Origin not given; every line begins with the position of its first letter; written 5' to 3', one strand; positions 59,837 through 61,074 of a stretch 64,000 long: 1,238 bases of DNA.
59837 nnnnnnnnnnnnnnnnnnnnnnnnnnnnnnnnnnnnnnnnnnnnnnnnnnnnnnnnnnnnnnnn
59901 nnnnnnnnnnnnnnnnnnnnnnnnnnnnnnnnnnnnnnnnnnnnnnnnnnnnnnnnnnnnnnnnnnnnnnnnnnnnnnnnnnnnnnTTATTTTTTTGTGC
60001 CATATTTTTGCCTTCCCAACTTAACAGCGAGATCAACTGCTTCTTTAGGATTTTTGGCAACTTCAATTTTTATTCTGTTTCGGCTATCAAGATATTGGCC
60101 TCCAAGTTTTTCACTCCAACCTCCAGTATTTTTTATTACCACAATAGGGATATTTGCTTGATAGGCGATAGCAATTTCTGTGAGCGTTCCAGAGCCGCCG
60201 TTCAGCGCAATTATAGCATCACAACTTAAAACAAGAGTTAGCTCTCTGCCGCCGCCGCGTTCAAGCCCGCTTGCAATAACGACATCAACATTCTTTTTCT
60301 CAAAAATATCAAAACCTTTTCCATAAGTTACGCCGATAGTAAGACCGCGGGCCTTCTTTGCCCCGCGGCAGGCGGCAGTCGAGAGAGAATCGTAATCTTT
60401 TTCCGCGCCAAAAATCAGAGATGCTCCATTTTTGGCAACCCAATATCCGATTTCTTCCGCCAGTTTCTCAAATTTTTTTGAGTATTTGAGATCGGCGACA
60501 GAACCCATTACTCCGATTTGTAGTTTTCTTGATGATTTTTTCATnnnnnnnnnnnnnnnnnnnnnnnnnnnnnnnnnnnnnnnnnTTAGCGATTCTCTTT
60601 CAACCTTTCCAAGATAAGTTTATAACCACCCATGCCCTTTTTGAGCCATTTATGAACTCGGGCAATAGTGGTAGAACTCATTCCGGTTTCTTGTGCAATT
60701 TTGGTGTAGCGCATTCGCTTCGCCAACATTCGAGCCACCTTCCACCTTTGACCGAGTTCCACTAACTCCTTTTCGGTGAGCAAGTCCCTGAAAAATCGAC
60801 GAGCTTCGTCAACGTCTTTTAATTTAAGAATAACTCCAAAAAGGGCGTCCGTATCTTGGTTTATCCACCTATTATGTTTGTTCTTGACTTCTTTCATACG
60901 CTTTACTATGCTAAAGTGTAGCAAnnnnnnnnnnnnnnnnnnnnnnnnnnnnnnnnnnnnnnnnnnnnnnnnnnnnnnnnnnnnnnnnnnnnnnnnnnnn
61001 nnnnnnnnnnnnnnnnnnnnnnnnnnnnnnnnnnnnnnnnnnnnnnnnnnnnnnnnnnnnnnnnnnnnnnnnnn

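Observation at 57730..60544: Nucleotide-centred operon: LOG-family protein, PfkB kinase, PRTase, MazG pyrophosphohydrolase, with a compositionally foreign PRTase gene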

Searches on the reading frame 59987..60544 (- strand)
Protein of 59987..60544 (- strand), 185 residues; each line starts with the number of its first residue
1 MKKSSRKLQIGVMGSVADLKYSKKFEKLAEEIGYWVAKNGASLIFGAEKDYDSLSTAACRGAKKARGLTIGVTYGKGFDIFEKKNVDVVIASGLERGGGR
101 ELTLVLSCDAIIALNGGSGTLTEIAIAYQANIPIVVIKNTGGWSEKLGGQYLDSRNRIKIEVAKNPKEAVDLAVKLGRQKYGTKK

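Call 3: search_protein_families(library=pfam, proteins=[window:59987-60544:-], max_evalue=0.01)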
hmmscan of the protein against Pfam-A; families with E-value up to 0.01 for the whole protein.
window:59987-60544:- (185 aa): 3 families
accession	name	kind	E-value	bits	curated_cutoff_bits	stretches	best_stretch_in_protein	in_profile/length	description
PF18306.6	LDcluster4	-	1.1e-29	103.4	26.3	1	7-169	1-150/151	SLOG cluster4 family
PF18171.6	LSDAT_prok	-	0.00093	19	25.4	1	109-172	125-186/195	SLOG in TRPM, prokaryote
PF03641.19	Lysine_decarbox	-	0.005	17.5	27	1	58-125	4-70/131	Possible lysine decarboxylase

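Call 4: search_protein_families(library=ncbifam, proteins=[window:59987-60544:-], max_evalue=0.01)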
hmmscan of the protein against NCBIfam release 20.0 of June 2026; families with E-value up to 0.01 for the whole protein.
window:59987-60544:- (185 aa): 3 families
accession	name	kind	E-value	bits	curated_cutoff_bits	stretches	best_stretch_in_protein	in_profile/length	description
TIGR00725.1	TIGR00725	hypoth_equivalog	2.8e-22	78.9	106.9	1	8-174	2-159/159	TIGR00725 family protein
TIGR00730.1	TIGR00730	subfamily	1.8e-06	27.8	96.35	1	21-125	13-114/178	TIGR00730 family Rossman fold protein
NF058542.1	CtkRMPhLog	equivalog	0.00017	21.6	300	1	24-130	16-119/177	cytokinin riboside 5'-monophosphate phosphoribohydrolase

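Call 17: search_solved_structures(query=window:59987-60544:-, max_evalue=1, show_alignments=2)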
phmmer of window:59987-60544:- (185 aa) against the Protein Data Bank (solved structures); distinct sequences matched with E-value up to 1: 9.
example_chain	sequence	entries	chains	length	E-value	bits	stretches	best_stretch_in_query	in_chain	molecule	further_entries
6y01_AAA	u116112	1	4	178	1.4e-12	50.9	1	4-172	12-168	p450 cytochrome, putative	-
1rcu_A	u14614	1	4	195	8.9e-12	48.2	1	10-173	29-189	conserved hypothetical protein VT76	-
2iz5_A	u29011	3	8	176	6.7e-11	45.3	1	4-140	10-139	MOCO CARRIER PROTEIN | MOLYBDENUM COFACTOR CARRIER PROTEIN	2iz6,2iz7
3qua_A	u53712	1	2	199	0.0069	19.3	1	26-130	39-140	Putative uncharacterized protein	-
1weh_A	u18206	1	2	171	0.1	15.4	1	39-129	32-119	Conserved hypothetical protein TT1887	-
7w2i_B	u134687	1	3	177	0.19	14.6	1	26-128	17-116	Cytokinin riboside 5'-monophosphate phosphoribohydrolase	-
7w2i_A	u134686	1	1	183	0.2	14.5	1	26-128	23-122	Cytokinin riboside 5'-monophosphate phosphoribohydrolase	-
1t35_A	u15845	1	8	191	0.46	13.3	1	24-124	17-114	HYPOTHETICAL PROTEIN YVDD, Putative Lysine Decarboxylase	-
5zbj_A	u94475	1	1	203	0.77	12.6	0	24-124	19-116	Putative cytokinin riboside 5'-monophosphate phosphoribohydrolase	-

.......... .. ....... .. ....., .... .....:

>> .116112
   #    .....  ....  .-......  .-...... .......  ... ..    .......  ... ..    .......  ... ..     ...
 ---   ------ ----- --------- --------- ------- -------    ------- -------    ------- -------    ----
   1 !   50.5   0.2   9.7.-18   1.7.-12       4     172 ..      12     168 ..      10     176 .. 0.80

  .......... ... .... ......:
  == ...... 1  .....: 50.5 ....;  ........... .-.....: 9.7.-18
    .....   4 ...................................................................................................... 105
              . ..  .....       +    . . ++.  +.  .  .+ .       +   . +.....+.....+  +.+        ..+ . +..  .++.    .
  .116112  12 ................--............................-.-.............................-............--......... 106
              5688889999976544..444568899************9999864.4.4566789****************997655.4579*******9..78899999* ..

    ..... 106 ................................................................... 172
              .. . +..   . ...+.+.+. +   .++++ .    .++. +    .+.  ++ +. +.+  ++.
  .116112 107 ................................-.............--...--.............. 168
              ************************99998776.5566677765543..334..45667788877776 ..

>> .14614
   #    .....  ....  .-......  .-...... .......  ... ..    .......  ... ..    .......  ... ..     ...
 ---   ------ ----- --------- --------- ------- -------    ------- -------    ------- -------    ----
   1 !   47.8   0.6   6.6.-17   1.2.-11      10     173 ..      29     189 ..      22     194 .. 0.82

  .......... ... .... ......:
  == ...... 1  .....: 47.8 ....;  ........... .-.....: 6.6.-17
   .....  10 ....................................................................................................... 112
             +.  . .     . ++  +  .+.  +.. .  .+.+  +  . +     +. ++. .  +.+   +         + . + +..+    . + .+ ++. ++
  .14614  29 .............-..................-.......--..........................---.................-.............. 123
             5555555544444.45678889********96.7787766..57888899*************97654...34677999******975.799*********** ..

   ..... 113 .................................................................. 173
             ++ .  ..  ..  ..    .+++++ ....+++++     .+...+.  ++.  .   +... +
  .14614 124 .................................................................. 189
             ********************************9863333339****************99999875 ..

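Call 49: find_homologous_proteins(query=window:59987-60544:-)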
Query window:59987-60544:- (185 aa): 3006 proteins with E <= 0.001 among 3429 candidates; the best 120 are listed.
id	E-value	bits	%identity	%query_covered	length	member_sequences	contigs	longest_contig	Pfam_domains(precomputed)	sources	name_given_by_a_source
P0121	9.5e-113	392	100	100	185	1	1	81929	PF18306.7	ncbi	ncbi:MAG: hypothetical protein V2A55_02650 [Candidatus Jorgensenbacteria bacterium]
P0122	1.3e-104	365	92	99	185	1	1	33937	PF18306.7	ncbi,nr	ncbi:MAG: LOG family protein [Candidatus Portnoybacteria bacterium]|nr:LOG family protein [Candidatu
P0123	1.2e-103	362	90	100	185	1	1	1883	PF18306.7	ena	-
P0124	5.3e-102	357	90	100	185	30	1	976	PF18306.7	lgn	-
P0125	2.3e-101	355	91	98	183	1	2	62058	PF18306.7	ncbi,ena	-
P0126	2.8e-101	354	89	98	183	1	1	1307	PF18306.7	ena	-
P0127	3.5e-101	354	88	100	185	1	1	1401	PF18306.7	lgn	-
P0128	1.2e-100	352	88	98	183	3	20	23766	PF18306.7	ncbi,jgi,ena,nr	ncbi:MAG: Rossmann fold nucleotide-binding protein [Parcubacteria group bacterium GW2011_GWC2_42_12]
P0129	3.7e-100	351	90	97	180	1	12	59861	PF18306.7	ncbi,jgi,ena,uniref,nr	ncbi:hypothetical protein A3H75_02905 [Candidatus Uhrbacteria bacterium RIFCSPLOWO2_02_FULL_51_9]|un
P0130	4.4e-100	350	89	97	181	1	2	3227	PF18306.7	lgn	-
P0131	1.8e-99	349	88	100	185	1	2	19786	PF18306.7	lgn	-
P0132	2.2e-99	348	88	100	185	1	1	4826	PF18306.7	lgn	-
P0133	2.3e-99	348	87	100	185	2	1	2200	PF18306.7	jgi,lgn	jgi:hypothetical protein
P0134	4.8e-99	347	88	97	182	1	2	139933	PF18306.7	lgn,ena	-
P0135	5.2e-99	347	86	100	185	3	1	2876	PF18306.7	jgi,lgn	-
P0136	1.2e-98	346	85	100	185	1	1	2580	PF18306.7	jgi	jgi:uncharacterized protein (TIGR00725 family)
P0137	1.3e-98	346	89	97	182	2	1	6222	PF18306.7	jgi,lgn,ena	-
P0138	2.2e-98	345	87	100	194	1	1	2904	PF18306.7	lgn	-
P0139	4.5e-98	344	86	100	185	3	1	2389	PF18306.7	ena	-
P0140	4.6e-98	344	86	100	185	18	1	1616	PF18306.7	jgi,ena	-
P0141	1.0e-97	343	87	98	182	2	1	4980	PF18306.7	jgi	-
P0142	1.3e-97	342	85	100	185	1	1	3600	PF18306.7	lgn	-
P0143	2.6e-96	338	84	100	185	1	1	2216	PF18306.7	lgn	-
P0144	1.0e-95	336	87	96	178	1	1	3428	PF18306.7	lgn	-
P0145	1.3e-95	336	84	100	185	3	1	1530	PF18306.7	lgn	-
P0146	1.8e-95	335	83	100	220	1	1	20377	PF18306.7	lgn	-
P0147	3.5e-95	335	91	93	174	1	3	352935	PF18306.7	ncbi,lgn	-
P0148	5.8e-95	334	85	97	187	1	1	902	PF18306.7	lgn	-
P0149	2.7e-94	332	86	97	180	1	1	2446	PF18306.7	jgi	jgi:hypothetical protein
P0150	2.9e-94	332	86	95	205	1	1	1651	PF18306.7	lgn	-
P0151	3.0e-94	331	86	95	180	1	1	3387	PF18306.7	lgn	-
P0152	5.5e-94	331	82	100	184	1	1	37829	PF18306.7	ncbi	-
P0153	2.4e-93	329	82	98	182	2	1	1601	PF18306.7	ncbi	-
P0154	3.7e-93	328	89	90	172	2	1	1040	PF18306.7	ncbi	-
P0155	4.1e-93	328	83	100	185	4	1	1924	PF18306.7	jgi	jgi:hypothetical protein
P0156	4.8e-93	328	82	97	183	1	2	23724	PF18306.7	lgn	-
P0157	5.6e-93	327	87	92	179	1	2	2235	PF18306.7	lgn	-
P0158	7.4e-93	327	81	100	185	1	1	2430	PF18306.7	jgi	-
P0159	1.2e-92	326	82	100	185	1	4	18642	PF18171.7,PF18306.7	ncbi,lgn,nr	ncbi:LOG family protein [Candidatus Uhrbacteria bacterium]|nr:LOG family protein [Candidatus Uhrbact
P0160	3.0e-92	325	81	100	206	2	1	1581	PF18306.7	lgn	-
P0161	3.5e-92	325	82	100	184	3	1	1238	PF18306.7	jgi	-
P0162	3.7e-92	325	81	100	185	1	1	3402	PF18306.7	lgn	-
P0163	5.4e-92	324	82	100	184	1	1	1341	PF18306.7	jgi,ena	-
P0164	7.6e-92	324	80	100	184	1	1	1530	PF18306.7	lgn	-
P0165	8.0e-92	324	83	98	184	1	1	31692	PF18306.7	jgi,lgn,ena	-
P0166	1.3e-91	323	81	100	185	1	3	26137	PF18306.7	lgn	-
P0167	1.8e-91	322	80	100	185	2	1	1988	PF18306.7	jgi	-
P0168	2.0e-91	322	86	95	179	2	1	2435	PF18306.7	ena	-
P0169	2.1e-91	322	82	98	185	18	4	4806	PF18306.7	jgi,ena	-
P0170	2.4e-91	322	81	100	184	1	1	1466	PF18306.7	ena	-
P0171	5.3e-91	321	83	97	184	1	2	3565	PF18306.7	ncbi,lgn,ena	-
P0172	5.8e-91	321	78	99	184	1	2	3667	PF18306.7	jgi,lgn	jgi:uncharacterized protein (TIGR00725 family)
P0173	1.3e-90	320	82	99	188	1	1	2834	PF18306.7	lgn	-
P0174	1.3e-90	320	81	98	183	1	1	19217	PF18306.7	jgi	-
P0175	1.6e-90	319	81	97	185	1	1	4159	PF18306.7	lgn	-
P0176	2.8e-90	319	81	98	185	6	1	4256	PF18306.7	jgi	-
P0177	4.6e-90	318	82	98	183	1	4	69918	PF18306.7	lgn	-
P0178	9.4e-90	317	81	97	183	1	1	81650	PF18306.7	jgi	-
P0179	1.3e-89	316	79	100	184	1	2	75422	PF18306.7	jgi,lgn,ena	-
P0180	1.7e-89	316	79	100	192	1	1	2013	PF18306.7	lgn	-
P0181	3.1e-89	315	79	100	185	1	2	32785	PF18306.7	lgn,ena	-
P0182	4.5e-89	315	80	98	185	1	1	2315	PF18306.7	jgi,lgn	-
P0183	4.7e-89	315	77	100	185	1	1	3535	PF18306.7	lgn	-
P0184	1.7e-88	313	79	100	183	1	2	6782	PF18306.7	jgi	jgi:uncharacterized protein (TIGR00725 family)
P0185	2.0e-88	313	80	98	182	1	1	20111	PF18306.7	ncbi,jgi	jgi:uncharacterized protein (TIGR00725 family)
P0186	3.1e-88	312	84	94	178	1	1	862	PF18306.7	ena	-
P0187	3.5e-88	312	80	97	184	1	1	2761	PF18306.7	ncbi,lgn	-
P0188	3.9e-88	312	80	98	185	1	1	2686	PF18306.7,PF03641.20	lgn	-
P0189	5.1e-88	311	79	98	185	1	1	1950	PF18171.7,PF18306.7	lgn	-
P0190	6.2e-88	311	79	99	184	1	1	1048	PF18306.7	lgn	-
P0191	9.6e-88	310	79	100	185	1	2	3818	PF18306.7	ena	-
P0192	1.1e-87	310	83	95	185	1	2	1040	PF18306.7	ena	-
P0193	1.3e-87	310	79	99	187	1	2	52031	PF18306.7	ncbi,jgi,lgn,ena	-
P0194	2.1e-87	309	84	92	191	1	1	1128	PF18171.7,PF18306.7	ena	-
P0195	2.4e-87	309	78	99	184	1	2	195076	PF18306.7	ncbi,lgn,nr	ncbi:MAG: TIGR00725 family protein [Candidatus Pacebacteria bacterium]|nr:TIGR00725 family protein [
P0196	2.5e-87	309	79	99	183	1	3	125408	PF18306.7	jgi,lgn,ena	-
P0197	3.0e-87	309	78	100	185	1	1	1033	PF18171.7,PF18306.7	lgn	-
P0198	3.0e-87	309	82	95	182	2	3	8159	PF18306.7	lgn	-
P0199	4.6e-87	308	79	98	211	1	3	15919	PF18306.7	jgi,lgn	jgi:hypothetical protein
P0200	4.8e-87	308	76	98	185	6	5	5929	PF18306.7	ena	-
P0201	5.1e-87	308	79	98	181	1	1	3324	PF18306.7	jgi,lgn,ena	-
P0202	5.9e-87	308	79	100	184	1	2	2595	PF18171.7,PF18306.7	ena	-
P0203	7.3e-87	307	78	100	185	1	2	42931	PF18306.7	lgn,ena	-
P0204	8.8e-87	307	79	100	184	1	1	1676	PF18171.7,PF18306.7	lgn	-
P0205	1.4e-86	307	82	94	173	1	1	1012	PF18306.7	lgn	-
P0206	1.6e-86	306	80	96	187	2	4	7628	PF18306.7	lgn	-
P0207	1.7e-86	306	76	99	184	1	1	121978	PF18306.7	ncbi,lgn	-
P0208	2.1e-86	306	80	95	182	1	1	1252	PF18306.7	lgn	-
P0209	2.3e-86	306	77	98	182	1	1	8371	PF18306.7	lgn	-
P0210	3.0e-86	305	81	95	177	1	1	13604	PF18171.7,PF18306.7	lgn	-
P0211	3.4e-86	305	80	96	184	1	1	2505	PF18306.7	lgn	-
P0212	4.9e-86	305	80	97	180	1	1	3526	PF18306.7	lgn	-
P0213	5.0e-86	305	80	99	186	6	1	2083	PF18171.7,PF18306.7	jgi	-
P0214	6.6e-86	304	75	98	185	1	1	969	PF18306.7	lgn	-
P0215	6.7e-86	304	82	94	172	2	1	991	PF18306.7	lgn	-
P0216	6.8e-86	304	83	91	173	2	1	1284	PF18306.7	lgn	-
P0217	7.7e-86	304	80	94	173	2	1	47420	PF18306.7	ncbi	-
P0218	8.2e-86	304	79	97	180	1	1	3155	PF18306.7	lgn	-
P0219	9.4e-86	304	77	97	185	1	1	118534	PF18306.7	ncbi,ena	-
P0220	1.1e-85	304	77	97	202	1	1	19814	PF18306.7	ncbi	-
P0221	1.3e-85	303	80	95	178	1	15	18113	PF18306.7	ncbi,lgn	-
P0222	1.5e-85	303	78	97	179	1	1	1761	PF18306.7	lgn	-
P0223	1.6e-85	303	84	91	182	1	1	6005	PF18306.7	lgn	-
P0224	1.7e-85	303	87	86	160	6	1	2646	PF18306.7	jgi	-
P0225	1.8e-85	303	76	99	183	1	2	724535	PF18171.7,PF18306.7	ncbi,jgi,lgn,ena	-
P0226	5.4e-85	301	78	96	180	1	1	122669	PF18306.7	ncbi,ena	-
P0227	5.7e-85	301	75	97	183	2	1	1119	PF18306.7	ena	-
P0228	6.0e-85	301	78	95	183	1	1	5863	PF18306.7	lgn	-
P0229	6.1e-85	301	82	94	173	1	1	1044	PF18306.7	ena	-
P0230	7.4e-85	301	76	100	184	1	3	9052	PF18306.7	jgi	-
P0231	7.9e-85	301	77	98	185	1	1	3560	PF18306.7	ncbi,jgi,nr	ncbi:MAG: TIGR00725 family protein [Candidatus Pacebacteria bacterium]|jgi:hypothetical protein|nr:T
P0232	8.0e-85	301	79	97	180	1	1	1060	PF18306.7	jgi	jgi:uncharacterized protein (TIGR00725 family)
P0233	8.3e-85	301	74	100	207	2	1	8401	PF18171.7,PF18306.7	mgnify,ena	mgnify:FL=1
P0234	9.3e-85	301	75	100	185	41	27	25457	PF18306.7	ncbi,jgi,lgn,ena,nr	ncbi:MAG TPA: TIGR00725 family protein [Candidatus Pacearchaeota archaeon]|nr:TIGR00725 family prote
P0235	1.1e-84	300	80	92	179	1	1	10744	PF18306.7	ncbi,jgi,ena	jgi:uncharacterized protein (TIGR00725 family)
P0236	1.1e-84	300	76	98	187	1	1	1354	PF18171.7,PF18306.7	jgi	jgi:uncharacterized protein (TIGR00725 family)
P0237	1.6e-84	300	75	99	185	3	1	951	PF18171.7,PF18306.7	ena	-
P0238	1.8e-84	300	74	99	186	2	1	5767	PF18171.7,PF18306.7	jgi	jgi:hypothetical protein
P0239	2.1e-84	299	78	97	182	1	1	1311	PF18306.7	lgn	-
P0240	2.2e-84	299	82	91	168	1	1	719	PF18171.7,PF18306.7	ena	-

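Call 60: search_protein_families(library=padloc, proteins=[window:59987-60544:-], max_evalue=0.01)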
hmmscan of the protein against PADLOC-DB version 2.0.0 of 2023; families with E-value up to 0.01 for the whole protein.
window:59987-60544:- (185 aa): 0 families

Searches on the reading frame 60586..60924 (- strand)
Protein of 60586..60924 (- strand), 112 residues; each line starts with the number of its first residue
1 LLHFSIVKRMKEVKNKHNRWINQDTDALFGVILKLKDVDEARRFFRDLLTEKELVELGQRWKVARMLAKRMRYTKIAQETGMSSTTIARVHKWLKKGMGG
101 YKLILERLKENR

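Call 3: search_protein_families(library=pfam, proteins=[window:60586-60924:-], max_evalue=0.01)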
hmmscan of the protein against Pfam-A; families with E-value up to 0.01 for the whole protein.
window:60586-60924:- (112 aa): 2 families
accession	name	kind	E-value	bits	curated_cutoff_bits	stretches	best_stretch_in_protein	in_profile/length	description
PF01371.25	Trp_repressor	-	6.1e-23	81.1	27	1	24-108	2-87/88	Trp repressor protein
PF13384.12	HTH_23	-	2.3e-06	27.7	24.6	1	59-97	6-45/50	Homeodomain-like domain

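Call 4: search_protein_families(library=ncbifam, proteins=[window:60586-60924:-], max_evalue=0.01)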
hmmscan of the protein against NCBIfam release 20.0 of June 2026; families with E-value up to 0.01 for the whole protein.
window:60586-60924:- (112 aa): 2 families
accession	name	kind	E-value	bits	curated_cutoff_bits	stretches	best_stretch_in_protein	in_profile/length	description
TIGR02531.1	yecD_yerC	hypoth_equivalog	1.4e-24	86.4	42.2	1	23-108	3-88/88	YerC/YecD family TrpR-related protein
TIGR01321.1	TrpR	equivalog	1.5e-05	25.4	67.25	1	23-95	7-80/94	trp operon repressor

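Call 60: search_protein_families(library=padloc, proteins=[window:60586-60897:-], max_evalue=0.01)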
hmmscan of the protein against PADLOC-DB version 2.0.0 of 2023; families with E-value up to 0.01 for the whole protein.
window:60586-60897:- (103 aa): 0 families

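Call 64: search_solved_structures(query=window:60586-60897:-, max_evalue=0.1, show_alignments=2)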
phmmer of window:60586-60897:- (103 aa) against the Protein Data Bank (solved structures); distinct sequences matched with E-value up to 0.1: 3.
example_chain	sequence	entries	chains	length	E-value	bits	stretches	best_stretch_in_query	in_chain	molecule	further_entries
3g1c_A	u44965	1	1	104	5.8e-19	71.6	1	9-99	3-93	The TrpR like protein from Eubacterium eligens ATCC 27750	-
3frw_A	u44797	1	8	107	7.2e-18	68.1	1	13-102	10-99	Putative Trp repressor protein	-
3kor_A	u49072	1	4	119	4e-14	56.1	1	16-100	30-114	Possible Trp repressor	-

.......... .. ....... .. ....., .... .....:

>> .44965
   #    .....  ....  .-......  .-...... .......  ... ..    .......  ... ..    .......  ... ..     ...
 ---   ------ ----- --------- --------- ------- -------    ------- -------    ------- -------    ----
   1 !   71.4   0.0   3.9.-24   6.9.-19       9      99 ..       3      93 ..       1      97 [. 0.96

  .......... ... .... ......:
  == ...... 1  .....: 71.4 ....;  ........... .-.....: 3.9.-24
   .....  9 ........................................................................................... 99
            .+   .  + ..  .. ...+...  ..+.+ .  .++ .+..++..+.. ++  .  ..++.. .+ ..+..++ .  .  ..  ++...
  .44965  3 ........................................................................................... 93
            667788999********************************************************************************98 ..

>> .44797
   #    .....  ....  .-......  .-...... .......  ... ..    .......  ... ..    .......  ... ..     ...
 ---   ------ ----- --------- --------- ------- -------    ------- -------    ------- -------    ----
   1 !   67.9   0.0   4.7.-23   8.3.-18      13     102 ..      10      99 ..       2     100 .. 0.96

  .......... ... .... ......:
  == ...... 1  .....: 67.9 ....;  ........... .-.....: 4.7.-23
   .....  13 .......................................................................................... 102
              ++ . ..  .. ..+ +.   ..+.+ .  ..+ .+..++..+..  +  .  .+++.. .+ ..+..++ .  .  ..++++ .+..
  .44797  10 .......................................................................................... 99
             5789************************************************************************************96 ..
